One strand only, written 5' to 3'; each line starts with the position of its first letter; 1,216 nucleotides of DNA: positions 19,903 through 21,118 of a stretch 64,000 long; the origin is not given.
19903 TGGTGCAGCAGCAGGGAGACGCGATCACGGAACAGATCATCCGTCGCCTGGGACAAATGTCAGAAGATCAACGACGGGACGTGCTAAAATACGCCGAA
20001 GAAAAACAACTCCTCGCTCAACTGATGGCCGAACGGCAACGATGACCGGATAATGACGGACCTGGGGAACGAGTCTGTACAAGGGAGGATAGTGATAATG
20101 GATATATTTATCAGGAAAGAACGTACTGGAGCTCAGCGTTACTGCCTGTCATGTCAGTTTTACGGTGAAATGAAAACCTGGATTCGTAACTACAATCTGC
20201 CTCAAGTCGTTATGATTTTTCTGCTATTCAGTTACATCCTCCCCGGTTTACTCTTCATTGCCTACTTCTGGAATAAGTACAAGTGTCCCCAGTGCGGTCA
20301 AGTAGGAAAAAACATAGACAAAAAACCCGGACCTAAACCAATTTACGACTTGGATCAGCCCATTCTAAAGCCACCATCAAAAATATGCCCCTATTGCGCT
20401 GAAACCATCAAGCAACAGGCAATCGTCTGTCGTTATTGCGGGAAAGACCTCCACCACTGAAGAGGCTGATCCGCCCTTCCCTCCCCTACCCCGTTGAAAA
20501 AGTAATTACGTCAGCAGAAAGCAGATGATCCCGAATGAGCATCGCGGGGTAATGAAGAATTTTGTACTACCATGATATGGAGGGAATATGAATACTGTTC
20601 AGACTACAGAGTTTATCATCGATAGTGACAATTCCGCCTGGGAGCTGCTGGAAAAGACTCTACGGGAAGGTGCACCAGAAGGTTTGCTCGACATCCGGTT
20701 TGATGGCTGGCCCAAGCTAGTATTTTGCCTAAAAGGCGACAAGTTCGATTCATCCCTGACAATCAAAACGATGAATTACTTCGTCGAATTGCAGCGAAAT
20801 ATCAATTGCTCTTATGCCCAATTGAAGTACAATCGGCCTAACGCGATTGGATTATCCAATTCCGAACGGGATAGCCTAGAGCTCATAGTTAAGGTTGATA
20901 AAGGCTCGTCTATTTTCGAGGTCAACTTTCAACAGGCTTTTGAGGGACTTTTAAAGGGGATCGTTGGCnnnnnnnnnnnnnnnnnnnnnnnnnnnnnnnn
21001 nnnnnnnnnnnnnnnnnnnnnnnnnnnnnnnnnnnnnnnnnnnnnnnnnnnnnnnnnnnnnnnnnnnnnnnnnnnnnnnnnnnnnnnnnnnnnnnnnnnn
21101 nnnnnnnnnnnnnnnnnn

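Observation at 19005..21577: Repressor-operon cargo: candidate undescribed prophage exclusion / abortive-infection module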

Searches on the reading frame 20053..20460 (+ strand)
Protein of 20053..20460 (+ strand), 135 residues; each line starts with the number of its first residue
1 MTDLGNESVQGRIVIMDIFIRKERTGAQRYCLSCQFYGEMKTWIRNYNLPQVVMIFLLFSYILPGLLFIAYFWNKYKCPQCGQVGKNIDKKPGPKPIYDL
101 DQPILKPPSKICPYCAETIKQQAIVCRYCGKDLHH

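Call 3: search_protein_families(library=pfam, proteins=[window:20053-20460:+], max_evalue=0.1)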
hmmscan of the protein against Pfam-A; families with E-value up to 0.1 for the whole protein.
window:20053-20460:+ (135 aa): 10 families
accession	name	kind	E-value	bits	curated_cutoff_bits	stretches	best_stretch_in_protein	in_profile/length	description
PF13248.11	Zn_ribbon_3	-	4.6e-07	29.5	27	1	110-133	3-26/26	zinc-ribbon domain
PF12773.13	DZR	-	0.00042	20.8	27.3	2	112-133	1-22/45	Double zinc ribbon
PF13240.11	Zn_Ribbon_1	-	0.0039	17.4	25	1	112-133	2-23/23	zinc-ribbon domain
PF10571.15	UPF0547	-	0.0063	17.1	29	1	110-130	1-21/26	Uncharacterised protein family UPF0547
PF01155.25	HypA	-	0.007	16.8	28.9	0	23-87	65-98/112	Hydrogenase/urease nickel incorporation, metallochaperone, hypA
PF18912.6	DZR_2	-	0.0088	16.3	27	1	107-133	7-31/56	Double zinc ribbon domain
PF04438.22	zf-HIT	-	0.038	14.2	24.7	1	73-82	11-20/30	HIT zinc finger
PF24460.1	DUF7575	-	0.04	13.7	28.5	0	77-83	5-11/28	Domain of unknown function (DUF7575)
PF17032.10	Zn_ribbon_15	-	0.043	15.1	28.9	0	73-130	31-73/73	zinc-ribbon family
PF10601.15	zf-LITAF-like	-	0.078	13.6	23.8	0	27-83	4-64/70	LITAF-like zinc ribbon domain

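Call 4: search_protein_families(library=padloc, proteins=[window:20053-20460:+], max_evalue=0.1)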
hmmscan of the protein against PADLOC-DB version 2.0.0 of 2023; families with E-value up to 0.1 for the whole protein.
window:20053-20460:+ (135 aa): 0 families

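Call 5: search_protein_families(library=phrogs, proteins=[window:20053-20460:+], max_evalue=0.1)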
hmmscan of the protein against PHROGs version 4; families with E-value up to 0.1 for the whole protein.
window:20053-20460:+ (135 aa): 6 families
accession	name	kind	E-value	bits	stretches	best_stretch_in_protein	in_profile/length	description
phrog_8436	-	unknown function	2.1e-07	32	1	102-134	56-88/110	-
phrog_8032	-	unknown function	4.1e-06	28.1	1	109-133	73-97/173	-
phrog_31852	-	unknown function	3e-05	25.4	1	110-134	95-119/121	-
phrog_1788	-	unknown function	0.00021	22.5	1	109-133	17-41/133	-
phrog_23817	-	unknown function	0.00042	21.4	1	110-133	6-29/110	-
phrog_38854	-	unknown function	0.083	13.3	0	106-130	188-212/217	-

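Call 6: search_protein_families(library=ncbifam, proteins=[window:20053-20460:+], max_evalue=0.1)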
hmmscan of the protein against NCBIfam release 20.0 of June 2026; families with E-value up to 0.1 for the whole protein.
window:20053-20460:+ (135 aa): 0 families

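Call 41: find_homologous_proteins(query=window:20098-20457:+)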
Query window:20098-20457:+ (120 aa): 21 proteins with E <= 0.001 among 28 candidates.
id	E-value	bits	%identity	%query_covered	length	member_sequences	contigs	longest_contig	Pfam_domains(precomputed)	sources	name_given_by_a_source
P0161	2.4e-80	285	100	100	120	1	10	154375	PF13248.12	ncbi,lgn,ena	-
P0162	2.7e-40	155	60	90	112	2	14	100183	PF13248.12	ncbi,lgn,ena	-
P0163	1.6e-28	117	52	93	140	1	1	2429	PF12773.14,PF13248.12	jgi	jgi:hypothetical protein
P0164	1.0e-27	115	50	92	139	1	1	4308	PF13248.12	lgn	-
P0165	1.0e-12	66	46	48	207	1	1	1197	PF18912.7,PF13240.12,PF12773.14,PF14446.13,PF13248.12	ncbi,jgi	jgi:predicted amidophosphoribosyltransferase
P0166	3.5e-7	48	63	32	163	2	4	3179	PF13248.12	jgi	jgi:hypothetical protein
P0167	7.6e-7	47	48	48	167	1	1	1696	PF13240.12,PF12773.14,PF13248.12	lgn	-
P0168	2.8e-6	45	59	37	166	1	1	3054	PF13248.12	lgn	-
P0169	1.4e-5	43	72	21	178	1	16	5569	PF18912.7,PF13240.12,PF12773.14,PF17032.11,PF24460.2,PF13248.12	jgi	jgi:uncharacterized paraquat-inducible protein A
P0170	3.1e-5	42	51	42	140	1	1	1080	PF13240.12,PF12773.14,PF13248.12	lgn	-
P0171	3.1e-5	42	72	24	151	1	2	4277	PF13248.12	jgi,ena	jgi:hypothetical protein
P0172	3.5e-5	42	62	28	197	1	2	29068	PF13248.12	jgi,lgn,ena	jgi:hypothetical protein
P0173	9.3e-5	40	85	22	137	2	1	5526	PF13248.12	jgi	-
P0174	9.4e-5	40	81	22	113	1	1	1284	PF13248.12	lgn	-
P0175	1.1e-4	40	85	22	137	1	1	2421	PF13248.12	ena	-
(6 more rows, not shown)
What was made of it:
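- Checked: The Zn-ribbon protein most likely starts at ATG 20098 (120 aa, identical to database protein P0161, call 41).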

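Call 42: find_encoding_contigs(protein=P0161, flank=10000, max_places=4)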
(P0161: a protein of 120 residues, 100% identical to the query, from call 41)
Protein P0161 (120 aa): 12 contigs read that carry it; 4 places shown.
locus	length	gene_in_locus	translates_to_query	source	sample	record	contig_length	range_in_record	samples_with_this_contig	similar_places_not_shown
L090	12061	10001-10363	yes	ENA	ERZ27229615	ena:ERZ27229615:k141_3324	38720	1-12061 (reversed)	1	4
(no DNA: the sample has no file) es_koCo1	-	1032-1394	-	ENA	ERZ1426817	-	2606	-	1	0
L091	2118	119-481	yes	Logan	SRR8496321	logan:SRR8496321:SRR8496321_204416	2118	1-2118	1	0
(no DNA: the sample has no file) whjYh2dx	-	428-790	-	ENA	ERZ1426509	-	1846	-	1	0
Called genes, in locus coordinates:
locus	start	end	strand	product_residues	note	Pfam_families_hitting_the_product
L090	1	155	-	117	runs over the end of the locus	-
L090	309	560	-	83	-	-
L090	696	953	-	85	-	PF00216:Bac_DNA_binding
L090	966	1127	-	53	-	-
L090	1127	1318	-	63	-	-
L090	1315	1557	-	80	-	-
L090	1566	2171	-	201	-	PF11363:DUF3164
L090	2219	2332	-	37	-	-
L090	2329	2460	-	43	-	-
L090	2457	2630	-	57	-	-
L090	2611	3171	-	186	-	-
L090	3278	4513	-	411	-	PF24883:NPHP3_N (faint), PF13401:AAA_22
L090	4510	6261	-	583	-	-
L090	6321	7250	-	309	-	-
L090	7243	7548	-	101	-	-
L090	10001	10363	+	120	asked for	PF13248:Zn_ribbon_3 (weak)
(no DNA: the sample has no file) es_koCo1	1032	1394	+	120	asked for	PF13248:Zn_ribbon_3 (weak)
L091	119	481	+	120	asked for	PF13248:Zn_ribbon_3 (weak)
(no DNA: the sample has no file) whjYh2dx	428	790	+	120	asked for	PF13248:Zn_ribbon_3 (weak)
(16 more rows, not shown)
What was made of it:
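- Zn-ribbon + 329-aa occur together in at least three contigs carrying this same prophage (call 42).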

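Call 43: find_encoding_contigs(protein=P0162, flank=8000, max_places=4)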
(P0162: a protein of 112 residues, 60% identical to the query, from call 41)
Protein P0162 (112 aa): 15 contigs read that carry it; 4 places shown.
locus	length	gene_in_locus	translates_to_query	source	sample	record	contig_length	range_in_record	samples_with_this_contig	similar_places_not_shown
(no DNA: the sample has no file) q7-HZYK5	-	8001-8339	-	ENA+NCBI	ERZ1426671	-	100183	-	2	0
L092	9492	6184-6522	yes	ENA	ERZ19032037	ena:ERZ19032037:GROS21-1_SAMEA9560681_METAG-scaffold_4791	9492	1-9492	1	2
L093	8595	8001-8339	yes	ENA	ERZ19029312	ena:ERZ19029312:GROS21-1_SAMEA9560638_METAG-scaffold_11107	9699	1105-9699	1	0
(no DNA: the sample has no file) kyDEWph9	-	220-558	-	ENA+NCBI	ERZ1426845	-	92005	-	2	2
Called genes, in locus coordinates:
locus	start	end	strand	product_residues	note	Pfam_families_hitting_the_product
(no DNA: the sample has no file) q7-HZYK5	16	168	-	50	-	-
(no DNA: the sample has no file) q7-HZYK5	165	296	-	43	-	-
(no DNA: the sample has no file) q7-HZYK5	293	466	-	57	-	-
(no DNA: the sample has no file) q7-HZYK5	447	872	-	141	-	-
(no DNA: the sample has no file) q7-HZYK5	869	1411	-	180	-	-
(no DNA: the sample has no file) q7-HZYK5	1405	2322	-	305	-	PF13191:AAA_16 (weak), PF07728:AAA_5 (weak), PF13401:AAA_22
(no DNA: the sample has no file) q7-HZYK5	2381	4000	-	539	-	-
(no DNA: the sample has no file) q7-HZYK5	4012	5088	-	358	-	-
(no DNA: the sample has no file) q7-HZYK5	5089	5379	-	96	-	-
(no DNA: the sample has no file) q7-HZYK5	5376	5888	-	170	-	-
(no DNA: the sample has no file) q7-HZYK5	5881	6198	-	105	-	-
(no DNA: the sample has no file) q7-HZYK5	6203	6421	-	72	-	-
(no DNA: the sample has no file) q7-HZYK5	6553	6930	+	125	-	-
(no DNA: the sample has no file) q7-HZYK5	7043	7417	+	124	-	PF07022:Phage_CI_repr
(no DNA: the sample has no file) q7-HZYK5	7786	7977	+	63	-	-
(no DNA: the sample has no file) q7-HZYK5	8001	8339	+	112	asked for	PF13248:Zn_ribbon_3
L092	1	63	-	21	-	?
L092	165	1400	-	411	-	PF13401:AAA_22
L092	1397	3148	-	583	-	-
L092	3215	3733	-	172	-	-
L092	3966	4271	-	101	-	-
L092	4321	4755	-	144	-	-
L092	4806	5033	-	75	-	-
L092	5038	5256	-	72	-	-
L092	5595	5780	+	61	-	-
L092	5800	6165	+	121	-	-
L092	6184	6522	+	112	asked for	PF13248:Zn_ribbon_3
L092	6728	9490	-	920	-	?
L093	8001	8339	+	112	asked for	PF13248:Zn_ribbon_3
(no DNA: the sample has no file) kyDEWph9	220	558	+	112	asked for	PF13248:Zn_ribbon_3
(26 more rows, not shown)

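Call 93: search_protein_families(library=padloc, proteins=[L092:5800-6165:+], max_evalue=0.01)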
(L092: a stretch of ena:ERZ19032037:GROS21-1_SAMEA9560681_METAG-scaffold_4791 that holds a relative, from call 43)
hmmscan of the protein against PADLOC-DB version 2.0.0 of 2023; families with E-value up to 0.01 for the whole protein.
L092:5800-6165:+ (121 aa): 0 families

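Call 94: search_protein_families(library=pfam, proteins=[L092:5800-6165:+], max_evalue=0.01)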
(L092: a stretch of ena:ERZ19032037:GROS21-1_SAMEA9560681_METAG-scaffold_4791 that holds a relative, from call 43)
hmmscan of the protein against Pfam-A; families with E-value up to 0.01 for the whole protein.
L092:5800-6165:+ (121 aa): 0 families

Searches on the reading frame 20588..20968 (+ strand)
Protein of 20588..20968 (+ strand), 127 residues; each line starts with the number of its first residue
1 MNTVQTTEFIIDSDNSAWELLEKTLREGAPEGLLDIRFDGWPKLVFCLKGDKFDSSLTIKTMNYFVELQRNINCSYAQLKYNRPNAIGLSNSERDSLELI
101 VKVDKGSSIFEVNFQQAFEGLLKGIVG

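Call 79: predict_structure(alignment_id=A4)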
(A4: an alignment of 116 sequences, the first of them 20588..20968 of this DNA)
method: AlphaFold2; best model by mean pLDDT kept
length: 127 residues; sequences in the alignment: 116
mean_pLDDT: 88.9   pTM: 0.72
mean pLDDT of the five models: 88.9, 88.1, 87.4, 83.3, 83.0
residues with pLDDT >= 90: 64; 70-90: 61; 50-70: 2; < 50: 0
segments of 3 or more residues with pLDDT < 50: none
pLDDT, mean of each block of 10 residues (from residue 1): 85 93 92 88 86 82 94 95 95 94 81 88 81
secondary structure, 60 per line:
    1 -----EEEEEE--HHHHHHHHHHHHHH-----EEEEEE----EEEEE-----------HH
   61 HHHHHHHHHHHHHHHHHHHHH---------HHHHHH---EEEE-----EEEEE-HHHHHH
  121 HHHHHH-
elements in order: E6-11 H14-27 E33-38 E43-47 H59-81 H91-96 E100-103 E109-113 H115-126

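Call 81: fold_search(model_id=the predicted structure, library=pdb)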
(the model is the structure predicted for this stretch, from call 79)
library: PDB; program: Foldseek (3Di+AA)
matches with E <= 10: 344; with E <= 0.001: 0
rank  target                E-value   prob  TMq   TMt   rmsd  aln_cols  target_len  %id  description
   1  3zxq_A                8.3e-02  0.21  0.22  0.23  11.3       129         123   15  CRYSTAL STRUCTURE OF THE ATP-BINDING DOMAIN OF MYCOBACTERIUM TUBERCULOSIS DOST (released 2011-08-24)
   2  7ah9_5D               8.3e-02  0.13  0.19  0.08  13.1       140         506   15  Substrate-engaged type 3 secretion system needle complex from Salmonella enterica typhimurium - SpaR state 1 (released 2021-03-17)
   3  7ah9_5K               9.5e-02  0.12  0.19  0.08  12.9       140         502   16  Substrate-engaged type 3 secretion system needle complex from Salmonella enterica typhimurium - SpaR state 1 (released 2021-03-17)
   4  7ah9_5P               1.3e-01  0.11  0.19  0.08  12.9       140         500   16  Substrate-engaged type 3 secretion system needle complex from Salmonella enterica typhimurium - SpaR state 1 (released 2021-03-17)
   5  7ah9_5G               1.4e-01  0.10  0.19  0.08  12.9       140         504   16  Substrate-engaged type 3 secretion system needle complex from Salmonella enterica typhimurium - SpaR state 1 (released 2021-03-17)
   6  7e3j_A                2.1e-01  0.21  0.30  0.08  13.5       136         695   16  Crystal structure of SARS-CoV-2 RBD binding to dog ACE2 (released 2021-04-07)
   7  7a66_A                2.6e-01  0.18  0.23  0.31   8.8        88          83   11  structure of Pcc2 from Pyrococcus abyssi (released 2022-03-23)
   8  7a67_B                3.3e-01  0.13  0.20  0.27  10.4        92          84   15  Pcc1Pcc2 complex (released 2022-03-23)
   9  4qvk_A                4.7e-01  0.09  0.21  0.12  16.3       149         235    8  Apo-crystal structure of Podospora anserina methyltransferase PaMTH1 (released 2015-05-27)
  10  2ann_A                7.9e-01  0.06  0.21  0.19  14.0       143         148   10  Crystal structure (I) of Nova-1 KH1/KH2 domain tandem with 25 nt RNA hairpin (released 2006-10-24)
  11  2eky_A                8.5e-01  0.06  0.15  0.18   9.6        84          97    7  Crystal Structure of hypothetical protein MJ1052 from Methanocaldococcus jannaschii (Form 1) (released 2007-10-02)
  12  6cvl_D                9.7e-01  0.04  0.20  0.09  17.5       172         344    8  Crystal structure of the Escherichia coli ATPgS-bound MetNI methionine ABC transporter in complex with its MetQ bindin (released 2018-11-14)
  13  4e69_B                1.1e+00  0.14  0.19  0.09   8.7        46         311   13  Crystal structure of a sugar kinase (target EFI-502132) from Oceanicola granulosus, unliganded structure (released 2012-04-18)
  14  2epi_A                1.1e+00  0.06  0.15  0.18   9.6        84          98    7  Crystal Structure pf hypothetical protein MJ1052 from Methanocaldococcus jannascii (Form 2) (released 2007-10-02)
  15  4dc3_B                1.2e+00  0.20  0.21  0.09   9.7        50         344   12  Adenosine kinase from Schistosoma mansoni in complex with 2-fluoroadenosine (released 2012-11-28)
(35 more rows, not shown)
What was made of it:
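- Tried and rejected: Foldseek of a separate N-terminal-domain model (pLDDT 88.9) against PDB found nothing; best probability 0.21 (calls 79, 81).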
